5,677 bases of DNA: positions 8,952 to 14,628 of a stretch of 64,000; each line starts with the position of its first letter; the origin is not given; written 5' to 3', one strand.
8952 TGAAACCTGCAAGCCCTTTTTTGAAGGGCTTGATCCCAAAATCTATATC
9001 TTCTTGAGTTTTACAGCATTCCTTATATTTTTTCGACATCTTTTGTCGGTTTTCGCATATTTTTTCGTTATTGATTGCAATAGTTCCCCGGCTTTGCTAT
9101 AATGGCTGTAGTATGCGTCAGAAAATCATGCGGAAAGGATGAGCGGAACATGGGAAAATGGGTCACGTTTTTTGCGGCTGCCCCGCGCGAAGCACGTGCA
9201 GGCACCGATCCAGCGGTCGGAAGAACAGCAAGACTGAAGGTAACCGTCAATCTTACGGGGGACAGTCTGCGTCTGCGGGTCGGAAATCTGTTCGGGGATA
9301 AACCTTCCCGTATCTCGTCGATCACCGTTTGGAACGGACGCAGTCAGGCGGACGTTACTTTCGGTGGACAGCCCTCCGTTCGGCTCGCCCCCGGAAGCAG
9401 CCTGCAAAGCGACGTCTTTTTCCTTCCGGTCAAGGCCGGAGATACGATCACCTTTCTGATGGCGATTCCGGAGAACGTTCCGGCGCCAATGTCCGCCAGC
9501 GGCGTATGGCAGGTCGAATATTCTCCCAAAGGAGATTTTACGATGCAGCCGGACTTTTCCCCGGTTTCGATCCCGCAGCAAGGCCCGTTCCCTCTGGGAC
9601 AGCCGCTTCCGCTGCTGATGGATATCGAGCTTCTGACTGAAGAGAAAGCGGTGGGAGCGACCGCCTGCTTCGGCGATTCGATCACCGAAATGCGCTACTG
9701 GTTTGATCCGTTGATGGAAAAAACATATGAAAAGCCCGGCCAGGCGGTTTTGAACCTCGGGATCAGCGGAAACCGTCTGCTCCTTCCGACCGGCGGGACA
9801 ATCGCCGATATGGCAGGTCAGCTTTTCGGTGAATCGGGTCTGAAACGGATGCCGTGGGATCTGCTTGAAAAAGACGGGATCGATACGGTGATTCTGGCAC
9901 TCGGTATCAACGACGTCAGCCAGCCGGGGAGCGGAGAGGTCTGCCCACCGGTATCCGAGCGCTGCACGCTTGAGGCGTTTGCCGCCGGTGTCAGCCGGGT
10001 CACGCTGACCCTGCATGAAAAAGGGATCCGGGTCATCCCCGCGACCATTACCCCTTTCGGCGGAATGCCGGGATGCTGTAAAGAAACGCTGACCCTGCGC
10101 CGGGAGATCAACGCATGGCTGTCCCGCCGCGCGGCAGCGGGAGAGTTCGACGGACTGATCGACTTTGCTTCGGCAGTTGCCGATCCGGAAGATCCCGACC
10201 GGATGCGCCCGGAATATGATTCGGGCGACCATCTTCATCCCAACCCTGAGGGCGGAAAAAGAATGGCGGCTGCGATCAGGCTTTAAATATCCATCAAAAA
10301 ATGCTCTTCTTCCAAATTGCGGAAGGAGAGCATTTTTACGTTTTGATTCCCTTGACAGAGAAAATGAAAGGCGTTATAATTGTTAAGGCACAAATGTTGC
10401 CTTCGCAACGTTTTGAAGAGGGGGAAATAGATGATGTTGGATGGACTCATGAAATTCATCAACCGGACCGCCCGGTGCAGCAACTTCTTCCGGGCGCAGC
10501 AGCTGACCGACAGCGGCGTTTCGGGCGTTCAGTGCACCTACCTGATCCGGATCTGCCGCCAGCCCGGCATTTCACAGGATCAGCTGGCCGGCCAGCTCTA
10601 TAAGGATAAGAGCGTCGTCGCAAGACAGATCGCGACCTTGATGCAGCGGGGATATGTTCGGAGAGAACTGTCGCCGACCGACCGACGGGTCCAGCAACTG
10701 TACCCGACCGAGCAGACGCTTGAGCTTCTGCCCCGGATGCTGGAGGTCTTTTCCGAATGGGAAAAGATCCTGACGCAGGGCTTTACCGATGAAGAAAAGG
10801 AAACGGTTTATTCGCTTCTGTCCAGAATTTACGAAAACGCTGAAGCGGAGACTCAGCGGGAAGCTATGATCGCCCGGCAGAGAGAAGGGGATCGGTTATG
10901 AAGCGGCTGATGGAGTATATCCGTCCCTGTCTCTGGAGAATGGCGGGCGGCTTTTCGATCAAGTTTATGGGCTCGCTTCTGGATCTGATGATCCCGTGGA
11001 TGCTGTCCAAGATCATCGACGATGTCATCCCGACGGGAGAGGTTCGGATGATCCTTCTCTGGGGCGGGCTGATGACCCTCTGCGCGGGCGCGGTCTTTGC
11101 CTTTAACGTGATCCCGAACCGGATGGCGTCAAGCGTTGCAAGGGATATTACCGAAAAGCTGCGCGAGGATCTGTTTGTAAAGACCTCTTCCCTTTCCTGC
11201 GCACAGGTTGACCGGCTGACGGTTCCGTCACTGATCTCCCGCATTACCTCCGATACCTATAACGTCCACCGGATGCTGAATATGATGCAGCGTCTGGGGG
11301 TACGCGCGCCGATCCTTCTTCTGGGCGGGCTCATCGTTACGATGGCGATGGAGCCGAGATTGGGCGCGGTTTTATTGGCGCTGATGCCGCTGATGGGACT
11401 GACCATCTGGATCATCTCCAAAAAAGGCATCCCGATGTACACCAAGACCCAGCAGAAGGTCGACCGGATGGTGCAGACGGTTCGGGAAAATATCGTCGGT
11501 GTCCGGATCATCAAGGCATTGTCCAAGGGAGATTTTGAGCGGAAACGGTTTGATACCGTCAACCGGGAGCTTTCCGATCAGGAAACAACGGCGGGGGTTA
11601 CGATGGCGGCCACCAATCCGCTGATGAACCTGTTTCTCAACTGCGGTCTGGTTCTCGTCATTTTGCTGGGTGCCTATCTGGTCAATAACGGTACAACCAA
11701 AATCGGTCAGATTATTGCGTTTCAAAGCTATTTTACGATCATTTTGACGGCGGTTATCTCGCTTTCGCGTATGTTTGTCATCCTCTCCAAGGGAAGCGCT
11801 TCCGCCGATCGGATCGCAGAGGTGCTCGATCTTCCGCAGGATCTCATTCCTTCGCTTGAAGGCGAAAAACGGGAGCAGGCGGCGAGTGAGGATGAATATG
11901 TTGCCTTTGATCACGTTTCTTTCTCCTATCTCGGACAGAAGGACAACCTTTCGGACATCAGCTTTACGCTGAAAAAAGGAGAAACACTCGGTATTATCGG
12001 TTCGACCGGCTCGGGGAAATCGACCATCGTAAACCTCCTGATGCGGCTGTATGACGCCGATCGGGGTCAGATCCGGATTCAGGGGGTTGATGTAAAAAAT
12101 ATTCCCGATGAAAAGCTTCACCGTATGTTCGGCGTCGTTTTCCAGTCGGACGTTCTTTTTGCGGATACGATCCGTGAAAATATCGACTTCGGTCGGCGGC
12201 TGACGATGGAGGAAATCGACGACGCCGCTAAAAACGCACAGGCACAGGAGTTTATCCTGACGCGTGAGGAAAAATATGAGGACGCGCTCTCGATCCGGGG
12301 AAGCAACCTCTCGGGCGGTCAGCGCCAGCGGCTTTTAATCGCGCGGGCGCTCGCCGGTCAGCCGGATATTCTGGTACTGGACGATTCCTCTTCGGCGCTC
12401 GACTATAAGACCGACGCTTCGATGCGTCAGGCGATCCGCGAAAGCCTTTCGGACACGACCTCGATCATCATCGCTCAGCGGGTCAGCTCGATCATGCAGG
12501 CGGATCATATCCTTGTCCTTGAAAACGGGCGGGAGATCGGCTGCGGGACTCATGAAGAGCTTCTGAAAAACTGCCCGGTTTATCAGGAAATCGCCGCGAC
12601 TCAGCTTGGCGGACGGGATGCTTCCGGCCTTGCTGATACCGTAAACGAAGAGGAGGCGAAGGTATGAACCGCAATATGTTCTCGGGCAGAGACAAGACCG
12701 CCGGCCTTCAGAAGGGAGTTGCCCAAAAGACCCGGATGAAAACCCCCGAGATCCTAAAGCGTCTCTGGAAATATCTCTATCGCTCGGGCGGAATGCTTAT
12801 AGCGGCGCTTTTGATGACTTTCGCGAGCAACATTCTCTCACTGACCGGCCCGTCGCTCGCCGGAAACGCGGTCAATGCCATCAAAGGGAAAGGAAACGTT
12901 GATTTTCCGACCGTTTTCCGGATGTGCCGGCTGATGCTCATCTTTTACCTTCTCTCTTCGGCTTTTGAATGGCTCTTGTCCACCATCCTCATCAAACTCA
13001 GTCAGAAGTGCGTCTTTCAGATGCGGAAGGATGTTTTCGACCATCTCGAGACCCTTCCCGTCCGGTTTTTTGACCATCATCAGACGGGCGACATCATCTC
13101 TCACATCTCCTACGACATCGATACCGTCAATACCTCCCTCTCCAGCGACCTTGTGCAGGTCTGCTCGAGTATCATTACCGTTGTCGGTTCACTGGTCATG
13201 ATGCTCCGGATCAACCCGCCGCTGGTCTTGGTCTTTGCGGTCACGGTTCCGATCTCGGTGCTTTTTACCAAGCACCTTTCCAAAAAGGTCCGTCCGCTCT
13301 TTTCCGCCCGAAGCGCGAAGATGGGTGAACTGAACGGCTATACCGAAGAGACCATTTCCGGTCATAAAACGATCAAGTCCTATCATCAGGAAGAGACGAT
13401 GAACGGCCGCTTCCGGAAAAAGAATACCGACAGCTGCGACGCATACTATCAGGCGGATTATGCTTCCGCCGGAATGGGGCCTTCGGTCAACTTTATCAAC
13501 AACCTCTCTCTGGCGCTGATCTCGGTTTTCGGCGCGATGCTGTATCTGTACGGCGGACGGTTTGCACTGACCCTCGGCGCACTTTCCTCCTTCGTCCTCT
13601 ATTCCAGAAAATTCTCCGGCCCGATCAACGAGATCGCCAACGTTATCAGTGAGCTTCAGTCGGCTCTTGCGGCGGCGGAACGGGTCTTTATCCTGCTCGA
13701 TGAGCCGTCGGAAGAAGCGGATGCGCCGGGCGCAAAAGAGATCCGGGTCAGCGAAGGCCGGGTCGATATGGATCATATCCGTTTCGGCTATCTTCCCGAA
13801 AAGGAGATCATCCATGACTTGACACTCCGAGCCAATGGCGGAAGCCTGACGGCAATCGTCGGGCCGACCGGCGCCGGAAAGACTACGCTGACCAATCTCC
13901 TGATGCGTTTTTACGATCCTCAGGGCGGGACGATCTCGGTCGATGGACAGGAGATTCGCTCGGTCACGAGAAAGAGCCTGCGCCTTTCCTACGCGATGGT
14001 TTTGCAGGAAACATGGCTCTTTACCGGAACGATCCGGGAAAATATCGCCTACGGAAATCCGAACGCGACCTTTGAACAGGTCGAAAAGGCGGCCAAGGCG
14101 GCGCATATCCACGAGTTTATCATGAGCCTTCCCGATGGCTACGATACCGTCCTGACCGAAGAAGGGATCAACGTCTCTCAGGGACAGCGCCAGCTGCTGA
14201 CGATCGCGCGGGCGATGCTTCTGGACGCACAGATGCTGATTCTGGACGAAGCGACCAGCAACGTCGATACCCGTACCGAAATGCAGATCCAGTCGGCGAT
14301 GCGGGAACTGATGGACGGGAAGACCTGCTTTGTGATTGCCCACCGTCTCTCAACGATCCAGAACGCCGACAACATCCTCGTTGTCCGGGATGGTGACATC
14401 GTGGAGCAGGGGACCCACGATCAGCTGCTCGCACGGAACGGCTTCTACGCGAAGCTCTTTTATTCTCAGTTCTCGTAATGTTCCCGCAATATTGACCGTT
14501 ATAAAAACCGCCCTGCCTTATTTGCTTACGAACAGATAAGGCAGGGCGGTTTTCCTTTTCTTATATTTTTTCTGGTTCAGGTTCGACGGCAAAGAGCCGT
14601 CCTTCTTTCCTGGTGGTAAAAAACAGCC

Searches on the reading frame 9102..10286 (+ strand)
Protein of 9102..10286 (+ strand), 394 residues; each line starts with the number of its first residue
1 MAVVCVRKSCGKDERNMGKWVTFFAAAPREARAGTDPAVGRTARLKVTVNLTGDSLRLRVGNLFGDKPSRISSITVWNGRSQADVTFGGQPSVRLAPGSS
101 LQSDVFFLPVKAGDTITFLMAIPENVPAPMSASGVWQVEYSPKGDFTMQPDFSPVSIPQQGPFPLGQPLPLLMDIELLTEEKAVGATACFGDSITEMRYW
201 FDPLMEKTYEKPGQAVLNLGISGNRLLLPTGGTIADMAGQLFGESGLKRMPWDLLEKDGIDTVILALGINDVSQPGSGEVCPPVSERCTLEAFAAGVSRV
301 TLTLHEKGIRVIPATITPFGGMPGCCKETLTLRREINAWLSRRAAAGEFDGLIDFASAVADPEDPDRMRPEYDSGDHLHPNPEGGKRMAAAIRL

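Call 76: search_protein_families(library=pfam, proteins=[window:9102-10286:+], max_evalue=0.00001)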
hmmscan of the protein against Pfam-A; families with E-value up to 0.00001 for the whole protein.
window:9102-10286:+ (394 aa): 2 families
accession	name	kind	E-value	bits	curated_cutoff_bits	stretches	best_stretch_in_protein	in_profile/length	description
PF13472.12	Lipase_GDSL_2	-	6.2e-17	63.1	32.9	1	189-384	1-175/178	GDSL-like Lipase/Acylhydrolase family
PF00657.28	Lipase_GDSL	-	6.9e-12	46.4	23.6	1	189-392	3-208/208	GDSL-like Lipase/Acylhydrolase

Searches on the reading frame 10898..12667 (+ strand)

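Call 76: search_protein_families(library=pfam, proteins=[window:10898-12667:+], max_evalue=0.00001)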
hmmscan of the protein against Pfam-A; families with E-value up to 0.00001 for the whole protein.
window:10898-12667:+ (589 aa): 2 families
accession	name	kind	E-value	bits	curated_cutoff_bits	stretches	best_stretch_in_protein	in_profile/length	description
PF00664.28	ABC_membrane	-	1.3e-39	137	28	1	19-286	5-274/274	ABC transporter transmembrane region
PF00005.33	ABC_tran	-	3.4e-32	112.3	25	1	351-497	1-135/137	ABC transporter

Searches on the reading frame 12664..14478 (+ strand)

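Call 76: search_protein_families(library=pfam, proteins=[window:12664-14478:+], max_evalue=0.00001)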
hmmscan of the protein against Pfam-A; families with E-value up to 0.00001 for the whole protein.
window:12664-14478:+ (604 aa): 2 families
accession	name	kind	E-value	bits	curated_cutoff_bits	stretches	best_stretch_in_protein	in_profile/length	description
PF00664.28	ABC_membrane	-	1.9e-47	162.7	28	1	45-320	1-273/274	ABC transporter transmembrane region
PF00005.33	ABC_tran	-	6.6e-30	104.9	25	1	384-532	2-137/137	ABC transporter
